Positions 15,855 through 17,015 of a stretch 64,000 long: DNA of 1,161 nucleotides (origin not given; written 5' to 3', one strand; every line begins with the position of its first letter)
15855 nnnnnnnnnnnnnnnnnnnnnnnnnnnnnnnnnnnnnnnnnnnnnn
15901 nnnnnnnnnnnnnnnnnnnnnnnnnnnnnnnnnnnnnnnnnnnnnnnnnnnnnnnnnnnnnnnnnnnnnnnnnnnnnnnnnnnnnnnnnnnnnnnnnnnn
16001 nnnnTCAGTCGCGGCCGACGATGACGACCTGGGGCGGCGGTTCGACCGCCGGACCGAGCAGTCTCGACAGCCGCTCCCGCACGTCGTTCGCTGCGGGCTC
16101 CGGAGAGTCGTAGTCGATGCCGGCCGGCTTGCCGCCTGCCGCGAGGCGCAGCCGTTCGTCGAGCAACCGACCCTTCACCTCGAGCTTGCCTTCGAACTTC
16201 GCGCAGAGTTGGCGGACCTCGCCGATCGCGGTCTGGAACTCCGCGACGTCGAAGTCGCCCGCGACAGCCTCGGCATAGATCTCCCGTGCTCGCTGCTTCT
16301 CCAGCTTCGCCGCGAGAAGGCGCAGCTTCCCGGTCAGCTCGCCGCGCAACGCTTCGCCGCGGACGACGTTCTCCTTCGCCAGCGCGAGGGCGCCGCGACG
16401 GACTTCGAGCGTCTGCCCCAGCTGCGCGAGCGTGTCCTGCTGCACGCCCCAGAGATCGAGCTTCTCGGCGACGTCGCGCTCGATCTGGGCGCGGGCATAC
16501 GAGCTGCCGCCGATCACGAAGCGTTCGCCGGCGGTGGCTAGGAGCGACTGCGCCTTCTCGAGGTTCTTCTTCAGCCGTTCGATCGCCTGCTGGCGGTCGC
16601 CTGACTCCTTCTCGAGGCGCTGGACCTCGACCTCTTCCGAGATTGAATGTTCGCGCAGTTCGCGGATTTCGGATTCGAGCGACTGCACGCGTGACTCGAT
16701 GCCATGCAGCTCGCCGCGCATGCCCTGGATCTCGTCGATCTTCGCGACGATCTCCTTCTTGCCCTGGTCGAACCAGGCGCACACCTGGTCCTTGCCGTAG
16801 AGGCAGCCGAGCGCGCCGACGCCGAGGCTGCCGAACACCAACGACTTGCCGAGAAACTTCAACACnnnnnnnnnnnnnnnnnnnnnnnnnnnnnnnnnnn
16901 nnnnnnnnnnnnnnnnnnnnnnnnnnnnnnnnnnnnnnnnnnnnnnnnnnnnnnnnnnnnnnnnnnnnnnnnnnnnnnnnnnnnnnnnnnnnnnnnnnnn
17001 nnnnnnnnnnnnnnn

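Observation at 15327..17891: Candidate Psp-like envelope-stress effector operon: two Zn-ribbon membrane proteins plus two membrane-anchored coiled-coil proteins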

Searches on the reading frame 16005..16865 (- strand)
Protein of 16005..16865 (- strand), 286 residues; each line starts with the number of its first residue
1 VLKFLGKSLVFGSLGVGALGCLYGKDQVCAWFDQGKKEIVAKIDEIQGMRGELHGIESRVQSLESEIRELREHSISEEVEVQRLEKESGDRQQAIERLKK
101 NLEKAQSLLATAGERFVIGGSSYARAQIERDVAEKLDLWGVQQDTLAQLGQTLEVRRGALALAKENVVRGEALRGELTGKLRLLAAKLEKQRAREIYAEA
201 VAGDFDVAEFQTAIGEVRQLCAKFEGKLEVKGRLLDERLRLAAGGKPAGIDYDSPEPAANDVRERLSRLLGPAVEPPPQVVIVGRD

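Call 4: search_protein_families(library=pfam, proteins=[window:16005-16865:-], max_evalue=1)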
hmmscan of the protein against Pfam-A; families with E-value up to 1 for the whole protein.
window:16005-16865:- (286 aa): 27 families (the best 25 are shown)
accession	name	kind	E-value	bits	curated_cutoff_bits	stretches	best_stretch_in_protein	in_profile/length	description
PF06818.20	Fez1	-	0.00059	20.8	34.4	1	37-165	24-150/199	Fez1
PF25450.1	Rab11-FIP3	-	0.0015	19.3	31.9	1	36-108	41-111/125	Rab11-FIP3-like domain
PF04859.17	DUF641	-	0.0031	18.3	27.6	1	58-108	70-120/127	Plant protein of unknown function (DUF641)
PF06005.17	ZapB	-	0.0076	17.1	31.5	1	39-104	13-68/71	Cell division protein ZapB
PF18394.6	TBK1_CCD1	-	0.019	15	25.9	1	42-105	95-160/256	TANK-binding kinase 1 coiled-coil domain 1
PF03954.19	Lectin_N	-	0.025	14.9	28.3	1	62-110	61-113/140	Hepatic lectin, N-terminal domain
PF22216.1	Sas-6_C_CC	-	0.028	15.1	27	1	32-72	12-52/57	Spindle assembly abnormal protein 6 homolog, C-terminal coiled coil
PF13166.12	AAA_13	-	0.038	13.1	36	1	38-104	402-469/713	AAA domain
PF07200.18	Mod_r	-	0.043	14.3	30.1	1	52-115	27-90/146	Modifier of rudimentary (Mod(r)) protein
PF01763.21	Herpes_UL6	-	0.046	12.7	27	1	38-111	372-446/562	Herpesvirus UL6 like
PF05659.16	RPW8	-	0.057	13.5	30.4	1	80-110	50-80/139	Arabidopsis broad-spectrum mildew resistance protein RPW8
PF02996.22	Prefoldin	-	0.06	13.7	23.2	1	80-130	4-57/120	Prefoldin subunit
PF06156.18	YabA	-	0.11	13.6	30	1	27-103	5-74/103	Initiation control protein YabA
PF08702.15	Fib_alpha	-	0.14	12.7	29.9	1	49-92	86-129/143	Fibrinogen alpha/beta chain family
PF04566.18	RNA_pol_Rpb2_4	-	0.15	12.7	28.7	1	51-86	5-41/62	RNA polymerase Rpb2, domain 4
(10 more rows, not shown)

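Call 5: search_protein_families(library=ncbifam, proteins=[window:16005-16865:-], max_evalue=0.1)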
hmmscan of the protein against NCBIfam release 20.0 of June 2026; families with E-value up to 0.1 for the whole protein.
window:16005-16865:- (286 aa): 10 families
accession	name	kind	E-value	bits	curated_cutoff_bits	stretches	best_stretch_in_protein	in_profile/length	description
TIGR02168.1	SMC_prok_B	equivalog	1.9e-05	22.6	567.35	1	34-194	781-939/1181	chromosome segregation protein SMC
NF045487.1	ASRP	equivalog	0.00012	20.8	300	1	37-106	135-403/593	archaea-specific SMC-related protein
NF046048.1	NlpC_P60_DIP1281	equivalog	0.0039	16.1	517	1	40-129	29-119/587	DIP1281 family NlpC/P60 protein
TIGR04523.1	Mplasa_alph_rch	subfamily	0.0042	15.1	270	1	45-104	378-437/745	helix-rich protein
NF033459.1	DksA_like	equivalog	0.0088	16.3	105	1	55-109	16-70/113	RNA polymerase-binding protein DksA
NF002572.0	PRK02224.1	equivalog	0.015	13.6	1087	1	36-171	327-446/888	DNA double-strand break repair ATPase Rad50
TIGR02169.1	SMC_prok_A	equivalog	0.015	12.9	729.4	1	43-200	357-512/1165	chromosome segregation protein SMC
NF047516.1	LA_3659_fam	equivalog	0.032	13.8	36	1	37-107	68-134/221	LA_3659 family protein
NF047514.1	SpiroCoCo_N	equivalog_domain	0.032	13.8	75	1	37-107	68-134/221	SpiroCoCo family coiled-coil protein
NF045780.1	TrlF_fam_ATP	equivalog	0.054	12.2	350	1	39-233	458-662/944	TrlF family AAA-like ATPase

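Call 6: search_protein_families(library=padloc, proteins=[window:16005-16865:-], max_evalue=0.1)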
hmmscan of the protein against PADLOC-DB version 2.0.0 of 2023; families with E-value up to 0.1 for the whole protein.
window:16005-16865:- (286 aa): 12 families
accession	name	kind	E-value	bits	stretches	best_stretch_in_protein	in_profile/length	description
PDLC02753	PbeC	-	0.0006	16.3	1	32-107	391-467/648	PbeC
PDLC00006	DruC1|DruC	-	0.00063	16.3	1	37-165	154-283/626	Unknown function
PDLC02723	PbeC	-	0.0035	13.9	1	24-112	376-464/618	PbeC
PDLC00550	JetC2|JetC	-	0.0035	13.1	1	37-132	321-415/1355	DUF3584 domain; MukB-like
PDLC03865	LmuB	-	0.0066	12.7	1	39-111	369-440/1007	-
PDLC02722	PbeC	-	0.016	11.8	1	32-109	380-458/643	PbeC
PDLC00519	JetC1|JetC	-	0.017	11.3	1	42-116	232-307/1097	DUF3584 domain; MukB-like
PDLC03859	LmuB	-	0.027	11.7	1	58-184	346-427/611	-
PDLC00512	JetC1|JetC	-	0.036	10.1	1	37-114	682-759/1123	DUF3584 domain; MukB-like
PDLC03924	MkoC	-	0.052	9.6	1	42-126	408-494/1136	-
PDLC00582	JetC3|JetC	-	0.064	9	1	45-143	778-876/1472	DUF3584 domain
PDLC02727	PbeC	-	0.095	9.2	1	53-105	222-274/660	PbeC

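Call 8: find_homologous_proteins(query=window:16005-16865:-)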
Query window:16005-16865:- (286 aa): 36 proteins with E <= 0.001 among 8000 candidates.
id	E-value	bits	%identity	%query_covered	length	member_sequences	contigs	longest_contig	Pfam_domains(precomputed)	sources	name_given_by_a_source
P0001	1.3e-173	594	99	100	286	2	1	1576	-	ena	-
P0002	2.6e-147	508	84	95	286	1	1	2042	-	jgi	jgi:chromosome segregation ATPase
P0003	1.6e-144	498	83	100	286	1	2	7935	-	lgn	-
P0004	1.5e-141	489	82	100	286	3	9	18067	-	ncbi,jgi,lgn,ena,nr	ncbi:MAG: hypothetical protein FJ293_05570 [Planctomycetes bacterium]|nr:hypothetical protein [Planc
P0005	2.8e-140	484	83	93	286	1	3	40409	-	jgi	jgi:septal ring factor EnvC (AmiA/AmiB activator)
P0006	5.2e-133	461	76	100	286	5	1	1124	-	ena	-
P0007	1.1e-130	453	76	99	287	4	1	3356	-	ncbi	-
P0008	6.0e-126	437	73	100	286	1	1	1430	-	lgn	-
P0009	1.1e-125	437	74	99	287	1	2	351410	PF24161.2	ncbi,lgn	-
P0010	8.3e-124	430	73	100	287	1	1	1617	-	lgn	-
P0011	2.3e-112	393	67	99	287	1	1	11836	-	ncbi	-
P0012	5.0e-106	372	64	99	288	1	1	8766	-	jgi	jgi:chromosome segregation ATPase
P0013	3.2e-105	370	64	99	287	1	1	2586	-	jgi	jgi:septal ring factor EnvC (AmiA/AmiB activator)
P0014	1.4e-102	361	62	99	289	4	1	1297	-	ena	-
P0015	1.8e-102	361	62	95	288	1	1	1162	-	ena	-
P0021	1.6e-100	354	61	100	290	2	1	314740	-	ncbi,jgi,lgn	-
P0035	1.1e-67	246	49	95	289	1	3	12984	-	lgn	-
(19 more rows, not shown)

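Call 9: find_encoding_contigs(protein=P0021, flank=10000, max_places=2)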
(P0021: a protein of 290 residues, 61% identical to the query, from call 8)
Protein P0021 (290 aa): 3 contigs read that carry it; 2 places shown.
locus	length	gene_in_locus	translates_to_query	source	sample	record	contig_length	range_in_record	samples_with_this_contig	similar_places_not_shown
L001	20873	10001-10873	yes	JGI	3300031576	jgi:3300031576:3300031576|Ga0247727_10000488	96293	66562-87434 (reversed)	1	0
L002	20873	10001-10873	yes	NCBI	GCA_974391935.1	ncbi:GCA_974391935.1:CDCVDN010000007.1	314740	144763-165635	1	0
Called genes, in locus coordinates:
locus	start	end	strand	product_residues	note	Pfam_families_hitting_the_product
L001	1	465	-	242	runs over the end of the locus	PF00069:Pkinase (weak)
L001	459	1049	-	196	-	-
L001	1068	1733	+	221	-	-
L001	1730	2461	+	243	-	PF02348:CTP_transf_3, PF12804:NTP_transf_3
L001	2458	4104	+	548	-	PF06418:CTP_synth_N, PF00117:GATase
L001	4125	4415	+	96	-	PF08899:DUF1844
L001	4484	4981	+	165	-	-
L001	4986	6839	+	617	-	PF16697:Yop-YscD_cpl, PF00498:FHA, PF01590:GAF, PF00158:Sigma54_activat, PF14532:Sigma54_activ_2, PF07728:AAA_5, PF25601:AAA_lid_14, PF02954:HTH_8, +1 more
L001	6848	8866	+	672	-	PF00069:Pkinase, PF03109:ABC1 (faint), PF07714:PK_Tyr_Ser-Thr, PF01636:APH (faint), PF06271:RDD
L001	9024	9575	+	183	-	-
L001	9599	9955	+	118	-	-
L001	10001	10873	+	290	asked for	-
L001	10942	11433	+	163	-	-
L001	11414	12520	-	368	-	PF14874:PapD-like (faint), PF22544:HYDIN_VesB_CFA65-like_Ig, PF07610:DUF1573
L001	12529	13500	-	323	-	PF07610:DUF1573, PF22544:HYDIN_VesB_CFA65-like_Ig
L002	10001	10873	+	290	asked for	-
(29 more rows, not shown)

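Call 10: find_encoding_contigs(protein=P0035, flank=10000, max_places=2)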
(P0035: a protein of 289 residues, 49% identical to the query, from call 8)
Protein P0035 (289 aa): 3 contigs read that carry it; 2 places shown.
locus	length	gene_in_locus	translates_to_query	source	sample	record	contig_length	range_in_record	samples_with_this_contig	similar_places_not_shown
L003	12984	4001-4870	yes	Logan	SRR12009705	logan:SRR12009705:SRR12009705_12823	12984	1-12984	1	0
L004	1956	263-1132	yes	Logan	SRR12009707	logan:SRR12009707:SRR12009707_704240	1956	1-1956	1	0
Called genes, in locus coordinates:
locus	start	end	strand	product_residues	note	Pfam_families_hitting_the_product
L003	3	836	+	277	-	?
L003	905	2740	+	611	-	PF00069:Pkinase, PF07714:PK_Tyr_Ser-Thr, PF03109:ABC1 (weak), PF06271:RDD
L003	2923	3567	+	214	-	-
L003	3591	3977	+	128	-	PF18935:DUF5683 (weak)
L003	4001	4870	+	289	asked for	-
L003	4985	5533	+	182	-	-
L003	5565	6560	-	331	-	PF07610:DUF1573, PF22544:HYDIN_VesB_CFA65-like_Ig (weak)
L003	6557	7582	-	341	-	PF07610:DUF1573, PF14874:PapD-like (faint), PF22544:HYDIN_VesB_CFA65-like_Ig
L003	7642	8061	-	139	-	PF01476:LysM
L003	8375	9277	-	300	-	PF13369:Transglut_core2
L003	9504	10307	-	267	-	PF01503:PRA-PH (faint), PF03819:MazG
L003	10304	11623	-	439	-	PF00404:Dockerin_1 (faint), PF10591:SPARC_Ca_bdg (faint), PF13833:EF-hand_8 (faint), PF26745:SPM (faint), PF00036:EF-hand_1 (faint), PF13202:EF-hand_5 (faint), PF13405:EF-hand_6 (faint), PF13499:EF-hand_7 (faint), +1 more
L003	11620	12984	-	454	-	?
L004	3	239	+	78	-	?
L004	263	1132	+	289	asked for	-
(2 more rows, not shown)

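Call 11: find_encoding_contigs(protein=P0009, flank=10000, max_places=2)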
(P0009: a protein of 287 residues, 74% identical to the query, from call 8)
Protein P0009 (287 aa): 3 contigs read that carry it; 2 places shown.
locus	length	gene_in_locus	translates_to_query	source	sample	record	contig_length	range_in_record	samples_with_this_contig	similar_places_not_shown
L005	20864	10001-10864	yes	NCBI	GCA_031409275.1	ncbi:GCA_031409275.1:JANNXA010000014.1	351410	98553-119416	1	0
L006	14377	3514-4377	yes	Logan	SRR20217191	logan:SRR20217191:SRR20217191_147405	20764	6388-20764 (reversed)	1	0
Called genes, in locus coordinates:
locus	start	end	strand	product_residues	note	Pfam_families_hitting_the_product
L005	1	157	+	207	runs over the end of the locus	-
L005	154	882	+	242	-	PF02348:CTP_transf_3, PF12804:NTP_transf_3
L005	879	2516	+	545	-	PF06418:CTP_synth_N, PF00117:GATase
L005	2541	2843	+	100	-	PF08899:DUF1844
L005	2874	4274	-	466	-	-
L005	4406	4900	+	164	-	-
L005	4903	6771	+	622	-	PF16697:Yop-YscD_cpl, PF00498:FHA, PF01590:GAF (weak), PF13185:GAF_2, PF00158:Sigma54_activat, PF14532:Sigma54_activ_2, PF25601:AAA_lid_14, PF02954:HTH_8, +1 more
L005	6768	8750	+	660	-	PF00069:Pkinase, PF07714:PK_Tyr_Ser-Thr, PF06271:RDD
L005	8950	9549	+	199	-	-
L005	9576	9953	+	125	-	-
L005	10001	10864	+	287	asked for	PF24161:CCDC39 (faint)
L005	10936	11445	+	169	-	-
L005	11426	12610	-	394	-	PF07610:DUF1573, PF22544:HYDIN_VesB_CFA65-like_Ig (weak)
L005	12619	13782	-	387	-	PF07610:DUF1573, PF22544:HYDIN_VesB_CFA65-like_Ig (faint)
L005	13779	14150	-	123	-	-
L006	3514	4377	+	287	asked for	PF24161:CCDC39 (faint)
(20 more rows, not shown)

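Call 18: find_related_loci(query=A1, collection=genome_contigs, flank=8000)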
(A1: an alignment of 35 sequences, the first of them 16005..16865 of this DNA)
Query A1 (286 aa) in genome_contigs; peptide patterns used: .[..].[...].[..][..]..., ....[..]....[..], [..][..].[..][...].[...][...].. (x = any residue, [..] = any of these).
81 stretches matched a pattern; 12 encode a relative of the query (tblastn E <= 1e-3); 12 distinct loci.
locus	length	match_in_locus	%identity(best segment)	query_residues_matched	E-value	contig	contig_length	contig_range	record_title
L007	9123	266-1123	82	1-286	1e-141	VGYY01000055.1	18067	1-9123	MAG: Planctomycetota bacterium isolate M_DeepCast_50m_m2_133 M_DeepCast_50m_m2_133_Ga0194121_10005264, whole genome shot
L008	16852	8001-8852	79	1-283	1e-137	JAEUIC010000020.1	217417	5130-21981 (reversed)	MAG: Planctomycetota bacterium isolate new MAG-33 k141_2198021, whole genome shotgun sequence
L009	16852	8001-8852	74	1-283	4e-126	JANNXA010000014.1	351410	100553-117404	MAG: Planctomycetota bacterium isolate VAR_34_metabat_283 VAR_34_k141_1029118, whole genome shotgun sequence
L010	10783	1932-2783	67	1-283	1e-122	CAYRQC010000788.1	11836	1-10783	MAG TPA_asm: uncultured Phycisphaerales bacterium isolate binchicken_co203_625 genome assembly, contig: k141_1374195, wh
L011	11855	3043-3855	57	1-270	4e-96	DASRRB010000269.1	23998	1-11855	MAG TPA_asm: Planctomycetota bacterium isolate SMAG_U4475 k141_1559520, whole genome shotgun sequence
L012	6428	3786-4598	56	1-270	3e-96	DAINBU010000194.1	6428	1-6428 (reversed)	MAG TPA_asm: Planctomycetota bacterium isolate CTOTU25974 NODE_3708_length_6428_cov_5.861290, whole genome shotgun seque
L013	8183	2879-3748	39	8-284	3e-54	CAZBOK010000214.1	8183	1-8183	MAG TPA_asm: uncultured Phycisphaeraceae bacterium isolate binchicken_co396_4 genome assembly, contig: NODE_12707_length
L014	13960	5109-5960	35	9-283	6e-51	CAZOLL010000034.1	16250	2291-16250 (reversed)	MAG TPA_asm: uncultured Phycisphaeraceae bacterium isolate binchicken_co118_14 genome assembly, contig: NODE_3774_length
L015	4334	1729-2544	39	9-271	8e-51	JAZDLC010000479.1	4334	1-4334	MAG: Planctomycetota bacterium isolate MEGAHIT-group-0.567 k141_11639130, whole genome shotgun sequence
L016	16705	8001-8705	40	22-254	2e-49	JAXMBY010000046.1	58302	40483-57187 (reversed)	MAG: Planctomycetota bacterium isolate STL-PLA48 C1.322.fa-46, whole genome shotgun sequence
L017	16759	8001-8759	36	10-262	2e-45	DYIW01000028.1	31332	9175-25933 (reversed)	MAG TPA_asm: Phycisphaera mikurensis isolate FI88_71_9 Afr_mines_FI88_561_length_31332_cov_3_685392, whole genome shotgu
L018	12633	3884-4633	37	10-261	4e-45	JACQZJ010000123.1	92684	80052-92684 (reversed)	MAG: Planctomycetota bacterium isolate NC_groundwater_1564_Pr4_S-0.65um_71_10 SR1-18-Sp65_coassembly_scaffold_300815, wh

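Call 19: predict_structure(alignment_id=A1)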
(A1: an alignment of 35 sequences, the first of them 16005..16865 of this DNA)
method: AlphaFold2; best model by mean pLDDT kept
length: 286 residues; sequences in the alignment: 35
mean_pLDDT: 77.1   pTM: 0.49
mean pLDDT of the five models: 77.1, 76.8, 75.5, 75.1, 67.4
residues with pLDDT >= 90: 125; 70-90: 68; 50-70: 53; < 50: 40
segments of 3 or more residues with pLDDT < 50: 1-7, 248-251, 253-261, 264-266, 271-286
pLDDT, mean of each block of 10 residues (from residue 1): 48 57 68 79 84 92 95 96 96 95 91 89 93 94 96 96 96 94 90 77 60 71 74 68 53 41 49 42 38
secondary structure, 60 per line:
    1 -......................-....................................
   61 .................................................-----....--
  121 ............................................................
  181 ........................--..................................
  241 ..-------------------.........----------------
elements in order: H2-23 H25-109 E115-118 E121-124 H125-204 H207-242 H262-270
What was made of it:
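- Closest known: Classical Psp response of Enterobacteria. Different: The hairpin is about 25 residues longer per arm and carries a conserved beta-hairpin tip (call 19).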

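Call 22: fold_search(model_id=the predicted structure, library=pdb)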
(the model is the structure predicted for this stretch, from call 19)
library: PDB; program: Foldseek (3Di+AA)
matches with E <= 10: 540; with E <= 0.001: 0
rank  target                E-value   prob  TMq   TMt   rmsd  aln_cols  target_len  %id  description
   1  6zvr_CB               1.5e-03  1.00  0.40  0.51  15.1       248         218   18  C11 symmetry: Bacterial Vipp1 and PspA are members of the ancient ESCRT-III membrane-remodeling superfamily. (released 2021-08-04)
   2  8qbw                  3.5e-03  1.00  0.41  0.52  16.2       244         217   18  Cryo-EM structure of Vipp1-deltaH6_aa1-219 helical filament with lattice 3 (Vipp1-deltaH6_L3) (released 2024-09-11)
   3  6zvr_A                4.4e-03  1.00  0.38  0.48  11.6       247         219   19  C11 symmetry: Bacterial Vipp1 and PspA are members of the ancient ESCRT-III membrane-remodeling superfamily. (released 2021-08-04)
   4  8qbs                  4.7e-03  1.00  0.41  0.56  11.0       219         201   19  Cryo-EM structure of Vipp1-F197K/L200K helical filament with lattice 1 (Vipp1-F197K/L200K_L1) (released 2024-09-11)
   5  3vr6_G                1.2e-02  1.00  0.38  0.59  14.0       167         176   16  Crystal structure of AMP-PNP bound Enterococcus hirae V1-ATPase [bV1] (released 2013-01-16)
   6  7vw7_G                1.2e-02  1.00  0.39  0.65  13.5       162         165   15  Crystal structure of the 2 ADP-AlF4-bound V1 complex (released 2022-06-22)
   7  6r0z_G                1.2e-02  1.00  0.32  0.39  13.2       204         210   14  Thermus thermophilus V/A-type ATPase/synthase, rotational state 1L (released 2019-08-28)
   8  8qhx                  1.2e-02  1.00  0.40  0.57  10.5       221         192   16  280A Vipp1 H1-6 helical tubes in the presence of EPL (released 2024-09-18)
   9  5knd_G                1.5e-02  1.00  0.40  0.61  12.5       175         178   13  Crystal structure of the Pi-bound V1 complex (released 2016-11-02)
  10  3vr4_G                1.6e-02  1.00  0.40  0.60  13.2       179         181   14  Crystal structure of Enterococcus hirae V1-ATPase [eV1] (released 2013-01-16)
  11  5nnv_D                1.7e-02  1.00  0.48  0.54  13.9       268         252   14  Structure of a Bacillus subtilis Smc coiled coil middle fragment (released 2017-06-21)
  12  7o3x_B                2.0e-02  1.00  0.40  0.52  14.6       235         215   16  Structural basis for VIPP1 oligomerization and maintenance of thylakoid membrane integrity (released 2021-06-30)
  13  5xg2                  2.5e-02  1.00  0.52  0.61   9.7       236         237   15  Crystal structure of a coiled-coil segment (residues 345-468 and 694-814) of Pyrococcus yayanosii Smc (released 2017-06-07)
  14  6r0y_G                2.6e-02  0.99  0.32  0.39  13.5       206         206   13  Thermus thermophilus V/A-type ATPase/synthase, rotational state 3 (released 2019-08-28)
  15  6qum_G                2.6e-02  0.99  0.32  0.39  13.1       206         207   14  Thermus thermophilus V/A-type ATPase/synthase, rotational state 1 (released 2019-08-28)
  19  7o3w_A                3.3e-02  0.97  0.30  0.39  17.0       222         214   16  Structural basis for VIPP1 oligomerization and maintenance of thylakoid membrane integrity (released 2021-06-30)
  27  6zvr_DB               5.5e-02  1.00  0.41  0.69   9.9       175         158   19  C11 symmetry: Bacterial Vipp1 and PspA are members of the ancient ESCRT-III membrane-remodeling superfamily. (released 2021-08-04)
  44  6ewy                  1.2e-01  1.00  0.50  0.71   8.7       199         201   14  RipA Peptidoglycan hydrolase (Rv1477, Mycobacterium tuberculosis) N-terminal domain (released 2018-05-02)
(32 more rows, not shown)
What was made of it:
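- Foldseek also returns the RipA N-terminal domain (6ewy, TMt 0.71) and other antiparallel hairpins (call 22).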
